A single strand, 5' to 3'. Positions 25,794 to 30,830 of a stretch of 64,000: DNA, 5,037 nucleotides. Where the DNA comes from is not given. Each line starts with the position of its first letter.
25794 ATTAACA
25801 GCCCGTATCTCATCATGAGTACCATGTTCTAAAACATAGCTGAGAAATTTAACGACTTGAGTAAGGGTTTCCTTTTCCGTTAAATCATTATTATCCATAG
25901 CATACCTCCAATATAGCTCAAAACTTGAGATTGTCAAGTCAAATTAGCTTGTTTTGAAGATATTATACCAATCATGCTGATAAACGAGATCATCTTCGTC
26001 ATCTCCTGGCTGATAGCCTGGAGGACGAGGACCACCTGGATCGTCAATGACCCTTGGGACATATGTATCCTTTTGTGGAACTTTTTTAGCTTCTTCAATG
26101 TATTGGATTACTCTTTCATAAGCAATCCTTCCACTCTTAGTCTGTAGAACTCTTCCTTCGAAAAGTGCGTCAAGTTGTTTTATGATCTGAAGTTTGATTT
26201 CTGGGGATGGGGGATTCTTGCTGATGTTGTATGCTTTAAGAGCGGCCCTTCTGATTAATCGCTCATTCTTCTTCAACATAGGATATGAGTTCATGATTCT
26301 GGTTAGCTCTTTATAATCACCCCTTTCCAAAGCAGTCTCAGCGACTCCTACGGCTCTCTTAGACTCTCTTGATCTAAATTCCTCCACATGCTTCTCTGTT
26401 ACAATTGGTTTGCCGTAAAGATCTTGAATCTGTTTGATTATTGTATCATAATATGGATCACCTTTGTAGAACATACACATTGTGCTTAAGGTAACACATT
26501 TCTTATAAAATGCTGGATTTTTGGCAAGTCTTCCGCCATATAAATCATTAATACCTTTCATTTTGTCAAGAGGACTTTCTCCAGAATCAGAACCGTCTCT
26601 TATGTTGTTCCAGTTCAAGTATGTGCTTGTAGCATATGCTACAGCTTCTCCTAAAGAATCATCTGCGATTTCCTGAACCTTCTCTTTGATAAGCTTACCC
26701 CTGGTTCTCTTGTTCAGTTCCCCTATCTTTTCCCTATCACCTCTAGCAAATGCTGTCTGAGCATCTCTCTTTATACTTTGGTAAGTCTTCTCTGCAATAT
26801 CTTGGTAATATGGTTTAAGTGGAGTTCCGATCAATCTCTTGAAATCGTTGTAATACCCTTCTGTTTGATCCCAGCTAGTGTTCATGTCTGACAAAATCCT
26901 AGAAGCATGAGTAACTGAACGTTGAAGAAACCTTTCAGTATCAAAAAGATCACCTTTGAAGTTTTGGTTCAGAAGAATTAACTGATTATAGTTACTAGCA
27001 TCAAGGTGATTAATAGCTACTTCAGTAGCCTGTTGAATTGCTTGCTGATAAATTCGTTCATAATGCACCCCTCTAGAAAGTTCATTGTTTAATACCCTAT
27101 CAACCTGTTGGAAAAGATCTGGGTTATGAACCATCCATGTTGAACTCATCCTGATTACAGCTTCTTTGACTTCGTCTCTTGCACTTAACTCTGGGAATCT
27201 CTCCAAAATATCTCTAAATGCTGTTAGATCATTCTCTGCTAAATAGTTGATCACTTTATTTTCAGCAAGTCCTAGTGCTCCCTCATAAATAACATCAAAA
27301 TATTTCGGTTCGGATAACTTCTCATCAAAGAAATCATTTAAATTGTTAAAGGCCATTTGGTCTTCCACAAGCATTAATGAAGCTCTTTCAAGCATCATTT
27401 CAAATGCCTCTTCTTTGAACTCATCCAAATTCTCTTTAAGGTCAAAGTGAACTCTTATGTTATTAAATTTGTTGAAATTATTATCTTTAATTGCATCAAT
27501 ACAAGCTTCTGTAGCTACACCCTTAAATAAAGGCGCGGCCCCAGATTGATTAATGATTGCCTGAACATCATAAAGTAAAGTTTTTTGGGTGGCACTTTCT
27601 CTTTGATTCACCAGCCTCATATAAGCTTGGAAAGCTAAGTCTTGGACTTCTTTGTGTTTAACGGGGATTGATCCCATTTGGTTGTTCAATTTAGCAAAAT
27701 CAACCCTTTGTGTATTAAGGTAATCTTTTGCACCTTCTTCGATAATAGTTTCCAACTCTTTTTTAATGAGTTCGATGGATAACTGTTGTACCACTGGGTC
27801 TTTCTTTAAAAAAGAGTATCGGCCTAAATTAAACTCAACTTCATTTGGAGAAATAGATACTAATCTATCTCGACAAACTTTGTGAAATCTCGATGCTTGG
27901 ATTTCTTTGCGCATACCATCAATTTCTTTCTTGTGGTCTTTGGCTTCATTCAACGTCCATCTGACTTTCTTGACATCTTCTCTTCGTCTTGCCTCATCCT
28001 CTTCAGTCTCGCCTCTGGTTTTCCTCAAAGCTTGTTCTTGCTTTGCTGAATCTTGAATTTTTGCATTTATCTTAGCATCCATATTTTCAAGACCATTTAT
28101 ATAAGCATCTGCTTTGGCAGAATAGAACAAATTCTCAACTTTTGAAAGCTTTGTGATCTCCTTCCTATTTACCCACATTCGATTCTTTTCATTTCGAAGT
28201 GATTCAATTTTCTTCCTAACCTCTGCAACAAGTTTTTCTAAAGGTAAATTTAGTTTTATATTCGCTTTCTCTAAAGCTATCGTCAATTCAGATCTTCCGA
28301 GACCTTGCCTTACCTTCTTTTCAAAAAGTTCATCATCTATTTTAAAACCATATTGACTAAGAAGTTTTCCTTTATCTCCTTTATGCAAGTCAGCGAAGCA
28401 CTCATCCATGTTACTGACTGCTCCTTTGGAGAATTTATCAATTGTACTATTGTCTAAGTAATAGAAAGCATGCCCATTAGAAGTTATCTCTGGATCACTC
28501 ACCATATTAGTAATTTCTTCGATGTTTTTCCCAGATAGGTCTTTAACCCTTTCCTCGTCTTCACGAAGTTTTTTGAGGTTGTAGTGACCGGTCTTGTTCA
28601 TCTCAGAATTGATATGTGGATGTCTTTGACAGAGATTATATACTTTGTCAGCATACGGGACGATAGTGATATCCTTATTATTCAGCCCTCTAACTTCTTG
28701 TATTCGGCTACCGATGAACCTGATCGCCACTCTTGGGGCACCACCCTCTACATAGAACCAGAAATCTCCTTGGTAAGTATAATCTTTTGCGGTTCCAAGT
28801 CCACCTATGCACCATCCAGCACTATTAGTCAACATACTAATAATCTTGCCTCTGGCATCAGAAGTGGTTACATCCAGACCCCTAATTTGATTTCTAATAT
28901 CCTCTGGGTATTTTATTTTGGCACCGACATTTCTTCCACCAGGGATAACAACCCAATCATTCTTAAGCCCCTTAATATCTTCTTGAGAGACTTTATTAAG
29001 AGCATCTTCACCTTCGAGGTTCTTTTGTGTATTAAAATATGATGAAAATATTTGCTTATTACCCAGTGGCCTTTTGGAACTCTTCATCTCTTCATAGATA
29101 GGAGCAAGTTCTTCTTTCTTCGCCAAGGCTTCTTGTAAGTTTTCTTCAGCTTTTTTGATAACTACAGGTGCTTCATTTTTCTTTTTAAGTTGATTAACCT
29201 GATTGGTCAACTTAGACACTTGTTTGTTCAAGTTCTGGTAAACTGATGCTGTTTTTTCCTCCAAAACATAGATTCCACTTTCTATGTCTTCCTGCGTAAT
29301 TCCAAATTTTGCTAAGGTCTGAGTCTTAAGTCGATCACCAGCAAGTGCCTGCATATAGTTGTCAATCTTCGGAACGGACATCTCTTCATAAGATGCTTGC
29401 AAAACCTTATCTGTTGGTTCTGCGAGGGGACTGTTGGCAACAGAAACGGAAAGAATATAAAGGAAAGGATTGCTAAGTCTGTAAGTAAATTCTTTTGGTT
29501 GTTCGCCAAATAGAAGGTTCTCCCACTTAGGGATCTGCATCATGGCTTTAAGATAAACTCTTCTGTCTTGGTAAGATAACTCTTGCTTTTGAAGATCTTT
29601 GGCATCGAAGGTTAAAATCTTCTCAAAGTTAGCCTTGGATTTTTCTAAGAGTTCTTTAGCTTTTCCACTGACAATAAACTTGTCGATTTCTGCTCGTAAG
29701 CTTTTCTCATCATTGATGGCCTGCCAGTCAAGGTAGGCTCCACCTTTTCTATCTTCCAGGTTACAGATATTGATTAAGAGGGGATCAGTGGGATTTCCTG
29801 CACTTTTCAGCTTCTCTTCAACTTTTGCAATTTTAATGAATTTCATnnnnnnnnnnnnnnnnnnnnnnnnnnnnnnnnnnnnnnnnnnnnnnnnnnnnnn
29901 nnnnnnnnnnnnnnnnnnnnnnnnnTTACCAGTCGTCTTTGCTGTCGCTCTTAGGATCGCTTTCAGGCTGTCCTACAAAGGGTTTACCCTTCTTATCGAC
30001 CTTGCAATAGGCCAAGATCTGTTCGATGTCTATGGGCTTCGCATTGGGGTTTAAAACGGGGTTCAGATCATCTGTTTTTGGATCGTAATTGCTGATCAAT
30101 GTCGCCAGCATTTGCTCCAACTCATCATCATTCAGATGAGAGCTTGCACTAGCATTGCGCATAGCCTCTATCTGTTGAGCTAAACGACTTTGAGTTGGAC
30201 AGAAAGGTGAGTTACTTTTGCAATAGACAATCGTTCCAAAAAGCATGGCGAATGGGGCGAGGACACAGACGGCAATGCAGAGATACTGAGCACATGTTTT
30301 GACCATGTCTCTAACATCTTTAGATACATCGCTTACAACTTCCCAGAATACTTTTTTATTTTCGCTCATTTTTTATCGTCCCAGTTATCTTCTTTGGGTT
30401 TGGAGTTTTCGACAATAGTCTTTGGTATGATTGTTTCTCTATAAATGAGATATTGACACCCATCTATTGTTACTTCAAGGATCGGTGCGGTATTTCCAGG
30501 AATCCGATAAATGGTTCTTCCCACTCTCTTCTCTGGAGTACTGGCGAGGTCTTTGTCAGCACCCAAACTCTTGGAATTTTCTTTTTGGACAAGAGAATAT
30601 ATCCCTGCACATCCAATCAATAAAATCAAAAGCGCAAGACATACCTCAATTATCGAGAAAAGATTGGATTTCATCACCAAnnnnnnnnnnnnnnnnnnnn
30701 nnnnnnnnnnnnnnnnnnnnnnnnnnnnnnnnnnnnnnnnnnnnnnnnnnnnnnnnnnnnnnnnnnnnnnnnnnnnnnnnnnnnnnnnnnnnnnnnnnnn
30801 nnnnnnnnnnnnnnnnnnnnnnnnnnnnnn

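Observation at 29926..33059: Membrane cluster: two type IV-pilin-like proteins plus an SPFH/flotillin-like protein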

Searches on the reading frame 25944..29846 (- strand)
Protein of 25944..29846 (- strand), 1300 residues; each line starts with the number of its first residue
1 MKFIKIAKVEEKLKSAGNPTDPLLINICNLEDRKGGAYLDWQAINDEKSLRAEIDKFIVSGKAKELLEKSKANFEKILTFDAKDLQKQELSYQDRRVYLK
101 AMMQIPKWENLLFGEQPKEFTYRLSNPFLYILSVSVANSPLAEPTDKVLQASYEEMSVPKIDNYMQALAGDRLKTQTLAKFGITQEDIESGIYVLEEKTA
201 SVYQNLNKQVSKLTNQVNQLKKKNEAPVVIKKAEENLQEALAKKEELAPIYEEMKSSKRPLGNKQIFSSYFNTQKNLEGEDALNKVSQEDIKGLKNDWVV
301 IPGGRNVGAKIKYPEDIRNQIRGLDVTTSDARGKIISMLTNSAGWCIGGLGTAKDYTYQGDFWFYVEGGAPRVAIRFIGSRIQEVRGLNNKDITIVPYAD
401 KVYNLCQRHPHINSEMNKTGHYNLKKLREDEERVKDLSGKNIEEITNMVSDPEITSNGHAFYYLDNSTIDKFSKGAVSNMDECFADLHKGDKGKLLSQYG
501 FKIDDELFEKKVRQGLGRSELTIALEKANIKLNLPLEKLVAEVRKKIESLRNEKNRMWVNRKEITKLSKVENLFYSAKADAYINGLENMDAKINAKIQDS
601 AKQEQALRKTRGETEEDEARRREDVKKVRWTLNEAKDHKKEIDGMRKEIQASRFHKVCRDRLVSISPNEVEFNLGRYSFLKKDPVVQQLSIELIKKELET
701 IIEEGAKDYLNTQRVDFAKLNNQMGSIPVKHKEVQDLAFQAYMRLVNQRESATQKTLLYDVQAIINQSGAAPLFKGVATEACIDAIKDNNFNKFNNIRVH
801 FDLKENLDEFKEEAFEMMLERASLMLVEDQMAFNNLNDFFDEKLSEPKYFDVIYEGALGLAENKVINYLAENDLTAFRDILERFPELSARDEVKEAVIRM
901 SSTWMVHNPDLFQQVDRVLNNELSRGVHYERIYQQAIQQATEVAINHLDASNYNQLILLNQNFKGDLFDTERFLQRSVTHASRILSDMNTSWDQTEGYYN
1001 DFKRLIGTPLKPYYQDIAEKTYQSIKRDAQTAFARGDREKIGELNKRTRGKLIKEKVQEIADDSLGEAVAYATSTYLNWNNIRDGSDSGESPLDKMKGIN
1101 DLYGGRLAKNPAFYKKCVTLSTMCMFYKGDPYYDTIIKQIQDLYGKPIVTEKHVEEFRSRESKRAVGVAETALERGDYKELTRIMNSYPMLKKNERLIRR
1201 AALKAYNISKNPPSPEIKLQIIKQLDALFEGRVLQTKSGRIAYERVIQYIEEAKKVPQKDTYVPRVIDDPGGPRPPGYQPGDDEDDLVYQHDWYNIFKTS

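Call 3: search_protein_families(library=pfam, proteins=[window:25944-29846:-], max_evalue=1)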
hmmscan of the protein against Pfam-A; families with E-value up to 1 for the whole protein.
window:25944-29846:- (1300 aa): 0 families

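Call 5: search_protein_families(library=phrogs, proteins=[window:25944-29846:-], max_evalue=0.1)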
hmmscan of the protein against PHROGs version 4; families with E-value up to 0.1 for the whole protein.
window:25944-29846:- (1300 aa): 2 families
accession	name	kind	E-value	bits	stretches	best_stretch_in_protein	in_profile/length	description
phrog_23470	-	unknown function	0.016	16.4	0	201-224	73-96/106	-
phrog_10610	-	unknown function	0.076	14.2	1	204-226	39-61/68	-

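Call 61: search_protein_families(library=padloc, proteins=[window:25944-29846:-], max_evalue=0.01)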
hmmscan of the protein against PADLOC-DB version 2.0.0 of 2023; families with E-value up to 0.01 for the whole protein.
window:25944-29846:- (1300 aa): 0 families

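Call 95: search_solved_structures(query=window:25944-29846:-, max_evalue=0.1)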
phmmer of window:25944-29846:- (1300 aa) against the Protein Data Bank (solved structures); distinct sequences matched with E-value up to 0.1: 2.
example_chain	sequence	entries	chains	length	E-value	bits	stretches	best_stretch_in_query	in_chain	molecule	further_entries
8p1y_AAA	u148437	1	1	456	0.022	15.6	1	205-263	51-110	Serine--tRNA ligase, cytoplasmic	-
6gir_A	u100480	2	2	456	0.022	15.6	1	205-263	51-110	Serine--tRNA ligase, cytoplasmic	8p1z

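Call 96: search_dna_similar(query=window:25944-29846:-, collection=phages, mode=protein, max_evalue=0.001, max_rows=8)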
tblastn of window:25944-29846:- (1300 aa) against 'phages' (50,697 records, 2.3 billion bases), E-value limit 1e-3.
No match.

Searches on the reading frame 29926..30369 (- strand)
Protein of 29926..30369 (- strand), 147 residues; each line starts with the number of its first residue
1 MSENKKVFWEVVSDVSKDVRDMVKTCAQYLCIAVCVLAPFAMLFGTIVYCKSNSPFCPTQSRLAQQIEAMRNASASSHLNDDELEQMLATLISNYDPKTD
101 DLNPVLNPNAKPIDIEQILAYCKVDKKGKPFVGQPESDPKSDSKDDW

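Call 3: search_protein_families(library=pfam, proteins=[window:29926-30369:-], max_evalue=1)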
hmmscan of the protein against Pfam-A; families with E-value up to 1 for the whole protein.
window:29926-30369:- (147 aa): 4 families
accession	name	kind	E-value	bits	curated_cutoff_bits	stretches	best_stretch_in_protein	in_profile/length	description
PF13425.11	O-antigen_lig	-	0.072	12.3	31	1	26-101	247-317/462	O-antigen ligase like membrane protein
PF09289.16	FOLN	-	0.15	12.7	21.1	1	122-130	12-20/22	Follistatin/Osteonectin-like EGF domain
PF14906.12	DUF4495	-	0.15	11.6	25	1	5-87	196-279/319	Domain of unknown function (DUF4495)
PF25149.1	DUF7825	-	0.17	11.9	27.4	1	56-96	169-205/256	Domain of unknown function (DUF7825)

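Call 4: search_protein_families(library=ncbifam, proteins=[window:29926-30369:-], max_evalue=1)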
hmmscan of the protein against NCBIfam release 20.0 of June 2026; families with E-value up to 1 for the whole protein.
window:29926-30369:- (147 aa): 1 family
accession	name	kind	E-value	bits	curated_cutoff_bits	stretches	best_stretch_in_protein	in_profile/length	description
NF041859.1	silencer_MvaTU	equivalog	0.016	15.4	75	1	58-112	9-64/120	histone-like nucleoid-structuring protein, MvaT/MvaU family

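Call 5: search_protein_families(library=phrogs, proteins=[window:29926-30369:-], max_evalue=0.1)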
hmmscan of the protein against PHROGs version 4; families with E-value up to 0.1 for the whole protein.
window:29926-30369:- (147 aa): 0 families

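Call 61: search_protein_families(library=padloc, proteins=[window:29926-30369:-], max_evalue=0.01)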
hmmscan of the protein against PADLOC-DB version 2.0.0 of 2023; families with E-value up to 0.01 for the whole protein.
window:29926-30369:- (147 aa): 0 families

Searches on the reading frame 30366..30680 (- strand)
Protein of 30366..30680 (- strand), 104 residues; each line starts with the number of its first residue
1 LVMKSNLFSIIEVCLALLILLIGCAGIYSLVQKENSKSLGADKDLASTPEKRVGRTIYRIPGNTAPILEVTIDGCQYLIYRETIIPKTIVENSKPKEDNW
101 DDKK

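Call 3: search_protein_families(library=pfam, proteins=[window:30366-30680:-], max_evalue=1)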
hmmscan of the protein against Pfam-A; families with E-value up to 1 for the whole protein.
window:30366-30680:- (104 aa): 1 family
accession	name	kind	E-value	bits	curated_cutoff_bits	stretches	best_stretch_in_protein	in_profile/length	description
PF15706.10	TMEM132_C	-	0.18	12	27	1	13-36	42-65/87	TMEM132 C-terminal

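Call 4: search_protein_families(library=ncbifam, proteins=[window:30366-30680:-], max_evalue=1)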
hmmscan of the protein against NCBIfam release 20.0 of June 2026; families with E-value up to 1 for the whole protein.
window:30366-30680:- (104 aa): 3 families
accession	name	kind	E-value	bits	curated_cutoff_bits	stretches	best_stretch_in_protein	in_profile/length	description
TIGR02523.1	type_IV_pilV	equivalog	0.051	14.1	52.2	1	8-36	4-32/139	type IV pilus modification protein PilV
NF008524.1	PRK11459.1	equivalog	0.051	12.4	650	1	3-42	1-40/478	multidrug resistance outer membrane protein MdtQ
NF008419.0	PRK11246.1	equivalog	0.08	12.4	279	1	9-57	14-60/219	YtjB family periplasmic protein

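Call 5: search_protein_families(library=phrogs, proteins=[window:30366-30680:-], max_evalue=0.1)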
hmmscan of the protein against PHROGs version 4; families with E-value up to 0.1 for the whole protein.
window:30366-30680:- (104 aa): 0 families

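Call 36: find_homologous_proteins(query=window:30366-30674:-, max_evalue=0.1)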
Query window:30366-30674:- (102 aa): 1 proteins with E <= 0.1 among 3 candidates.
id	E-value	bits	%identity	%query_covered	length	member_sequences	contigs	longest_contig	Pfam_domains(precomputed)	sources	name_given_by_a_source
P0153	2.7e-50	186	99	85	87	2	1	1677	-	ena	-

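Call 61: search_protein_families(library=padloc, proteins=[window:30366-30674:-], max_evalue=0.01)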
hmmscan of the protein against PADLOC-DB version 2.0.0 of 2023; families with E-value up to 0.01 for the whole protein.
window:30366-30674:- (102 aa): 0 families
